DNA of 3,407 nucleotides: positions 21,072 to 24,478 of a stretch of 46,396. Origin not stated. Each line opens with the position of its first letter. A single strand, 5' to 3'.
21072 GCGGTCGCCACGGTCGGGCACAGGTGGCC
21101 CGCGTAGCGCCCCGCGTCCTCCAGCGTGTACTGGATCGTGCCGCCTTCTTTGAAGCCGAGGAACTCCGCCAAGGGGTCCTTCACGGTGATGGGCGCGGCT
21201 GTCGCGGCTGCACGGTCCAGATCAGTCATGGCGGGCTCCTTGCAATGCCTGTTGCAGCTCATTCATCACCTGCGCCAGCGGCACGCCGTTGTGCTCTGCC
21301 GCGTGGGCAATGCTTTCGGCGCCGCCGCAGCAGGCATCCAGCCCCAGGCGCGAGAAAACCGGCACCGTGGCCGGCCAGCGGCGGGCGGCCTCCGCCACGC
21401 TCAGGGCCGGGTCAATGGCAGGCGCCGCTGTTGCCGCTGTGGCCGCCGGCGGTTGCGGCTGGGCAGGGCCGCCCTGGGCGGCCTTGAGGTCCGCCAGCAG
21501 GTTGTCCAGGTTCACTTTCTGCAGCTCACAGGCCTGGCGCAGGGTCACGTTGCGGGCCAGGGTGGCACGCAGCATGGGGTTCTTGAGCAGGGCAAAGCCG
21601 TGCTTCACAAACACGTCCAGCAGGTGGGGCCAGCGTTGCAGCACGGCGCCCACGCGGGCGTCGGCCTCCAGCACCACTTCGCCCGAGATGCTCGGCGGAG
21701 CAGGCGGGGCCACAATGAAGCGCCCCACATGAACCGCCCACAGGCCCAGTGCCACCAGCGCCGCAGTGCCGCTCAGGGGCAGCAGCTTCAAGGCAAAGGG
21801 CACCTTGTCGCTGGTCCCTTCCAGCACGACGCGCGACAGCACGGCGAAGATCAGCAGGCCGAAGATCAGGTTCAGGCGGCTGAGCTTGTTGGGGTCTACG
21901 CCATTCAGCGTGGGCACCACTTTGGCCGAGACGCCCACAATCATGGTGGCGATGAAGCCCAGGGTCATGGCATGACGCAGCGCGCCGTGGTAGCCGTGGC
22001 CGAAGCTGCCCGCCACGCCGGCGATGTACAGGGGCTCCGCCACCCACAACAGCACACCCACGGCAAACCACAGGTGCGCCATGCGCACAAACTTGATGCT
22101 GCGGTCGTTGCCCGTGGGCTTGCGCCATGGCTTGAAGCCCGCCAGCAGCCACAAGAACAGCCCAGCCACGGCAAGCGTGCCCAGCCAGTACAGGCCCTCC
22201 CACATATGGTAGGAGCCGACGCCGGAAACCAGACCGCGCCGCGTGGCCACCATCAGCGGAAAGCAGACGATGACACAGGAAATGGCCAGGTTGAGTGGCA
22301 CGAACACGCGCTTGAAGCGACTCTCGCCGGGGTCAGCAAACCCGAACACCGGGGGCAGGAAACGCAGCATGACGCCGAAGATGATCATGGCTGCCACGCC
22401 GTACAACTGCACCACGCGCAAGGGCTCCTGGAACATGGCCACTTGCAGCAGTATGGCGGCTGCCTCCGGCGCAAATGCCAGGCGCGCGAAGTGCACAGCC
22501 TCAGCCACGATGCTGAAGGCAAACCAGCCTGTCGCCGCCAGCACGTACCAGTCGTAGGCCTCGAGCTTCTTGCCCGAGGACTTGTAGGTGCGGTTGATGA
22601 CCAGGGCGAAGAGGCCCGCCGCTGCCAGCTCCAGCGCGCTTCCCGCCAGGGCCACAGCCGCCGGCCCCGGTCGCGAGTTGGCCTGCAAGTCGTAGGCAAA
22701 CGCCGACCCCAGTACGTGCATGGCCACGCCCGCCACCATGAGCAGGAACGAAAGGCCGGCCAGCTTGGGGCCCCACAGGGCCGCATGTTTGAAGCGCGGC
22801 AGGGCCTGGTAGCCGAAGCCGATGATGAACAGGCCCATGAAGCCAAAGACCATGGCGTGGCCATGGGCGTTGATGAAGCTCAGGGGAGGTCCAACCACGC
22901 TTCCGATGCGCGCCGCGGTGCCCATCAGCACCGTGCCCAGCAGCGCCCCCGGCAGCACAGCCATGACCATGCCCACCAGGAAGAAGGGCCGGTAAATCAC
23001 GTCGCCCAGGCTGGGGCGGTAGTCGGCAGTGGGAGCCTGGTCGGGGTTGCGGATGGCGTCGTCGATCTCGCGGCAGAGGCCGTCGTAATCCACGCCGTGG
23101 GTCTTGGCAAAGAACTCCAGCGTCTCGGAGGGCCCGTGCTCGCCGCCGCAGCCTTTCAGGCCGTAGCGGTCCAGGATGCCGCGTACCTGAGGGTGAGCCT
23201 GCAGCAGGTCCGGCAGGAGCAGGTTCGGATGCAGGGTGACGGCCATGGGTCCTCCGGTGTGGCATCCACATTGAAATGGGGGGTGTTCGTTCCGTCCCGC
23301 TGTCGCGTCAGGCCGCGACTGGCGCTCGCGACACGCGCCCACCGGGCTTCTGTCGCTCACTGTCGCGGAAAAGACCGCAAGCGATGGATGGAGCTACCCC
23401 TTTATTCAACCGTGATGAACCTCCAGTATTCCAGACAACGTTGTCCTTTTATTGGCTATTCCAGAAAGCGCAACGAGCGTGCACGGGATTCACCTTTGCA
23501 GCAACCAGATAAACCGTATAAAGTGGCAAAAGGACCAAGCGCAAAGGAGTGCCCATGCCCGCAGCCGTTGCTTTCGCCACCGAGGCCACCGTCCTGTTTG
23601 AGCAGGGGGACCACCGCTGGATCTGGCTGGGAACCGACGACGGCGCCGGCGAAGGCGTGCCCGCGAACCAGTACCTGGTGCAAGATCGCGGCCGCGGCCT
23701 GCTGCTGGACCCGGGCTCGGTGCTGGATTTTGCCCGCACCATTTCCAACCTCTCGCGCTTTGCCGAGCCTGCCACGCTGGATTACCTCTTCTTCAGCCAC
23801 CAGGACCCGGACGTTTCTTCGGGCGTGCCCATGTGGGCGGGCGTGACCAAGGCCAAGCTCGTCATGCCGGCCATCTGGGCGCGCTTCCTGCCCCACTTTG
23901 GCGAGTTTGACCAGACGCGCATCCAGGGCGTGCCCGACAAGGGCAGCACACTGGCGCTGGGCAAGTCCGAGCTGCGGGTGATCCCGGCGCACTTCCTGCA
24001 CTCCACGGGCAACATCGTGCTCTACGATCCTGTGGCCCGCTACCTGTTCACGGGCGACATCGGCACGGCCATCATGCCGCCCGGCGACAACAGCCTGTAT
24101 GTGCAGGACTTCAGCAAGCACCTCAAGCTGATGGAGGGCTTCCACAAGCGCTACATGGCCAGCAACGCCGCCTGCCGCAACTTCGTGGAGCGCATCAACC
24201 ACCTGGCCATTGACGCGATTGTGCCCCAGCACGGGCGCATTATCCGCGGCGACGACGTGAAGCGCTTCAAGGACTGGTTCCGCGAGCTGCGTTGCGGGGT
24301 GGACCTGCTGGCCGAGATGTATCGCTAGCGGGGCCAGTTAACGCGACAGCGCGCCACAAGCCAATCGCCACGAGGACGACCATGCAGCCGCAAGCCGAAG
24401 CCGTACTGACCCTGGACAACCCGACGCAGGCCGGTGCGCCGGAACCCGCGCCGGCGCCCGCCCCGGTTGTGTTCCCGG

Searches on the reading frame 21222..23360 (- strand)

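Call 65: search_protein_families(library=pfam, proteins=[window:21222-23360:-], max_evalue=0.001)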
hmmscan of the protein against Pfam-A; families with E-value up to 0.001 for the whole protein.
window:21222-23360:- (712 aa): 3 families
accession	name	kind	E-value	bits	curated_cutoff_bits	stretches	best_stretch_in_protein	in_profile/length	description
PF08984.16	DUF1858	-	3.2e-25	88.4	32.2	2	567-622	4-59/59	Domain of unknown function (DUF1858)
PF05940.17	NnrS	-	5.6e-25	88.9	28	1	123-552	7-370/371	NnrS protein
PF04405.19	ScdA_N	-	1.3e-15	57.2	32.5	1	654-705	4-55/56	Domain of Unknown function (DUF542)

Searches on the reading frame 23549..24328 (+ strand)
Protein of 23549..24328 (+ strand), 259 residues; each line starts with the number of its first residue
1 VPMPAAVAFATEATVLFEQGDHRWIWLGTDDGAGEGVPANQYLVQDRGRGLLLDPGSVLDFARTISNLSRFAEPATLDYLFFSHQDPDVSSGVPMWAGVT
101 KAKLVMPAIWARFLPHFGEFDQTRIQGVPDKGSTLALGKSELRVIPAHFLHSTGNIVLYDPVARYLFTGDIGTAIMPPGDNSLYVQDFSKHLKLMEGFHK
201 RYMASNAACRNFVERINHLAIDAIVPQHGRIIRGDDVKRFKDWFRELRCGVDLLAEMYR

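Call 65: search_protein_families(library=pfam, proteins=[window:23549-24328:+], max_evalue=0.001)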
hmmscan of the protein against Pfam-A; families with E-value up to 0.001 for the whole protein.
window:23549-24328:+ (259 aa): 2 families
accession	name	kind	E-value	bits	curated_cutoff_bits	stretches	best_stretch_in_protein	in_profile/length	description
PF19583.5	ODP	-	1.2e-69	234.5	27.2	1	38-229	2-194/194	ODP family beta lactamase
PF00753.33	Lactamase_B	-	3e-20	73.4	22.7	1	36-228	3-196/196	Metallo-beta-lactamase superfamily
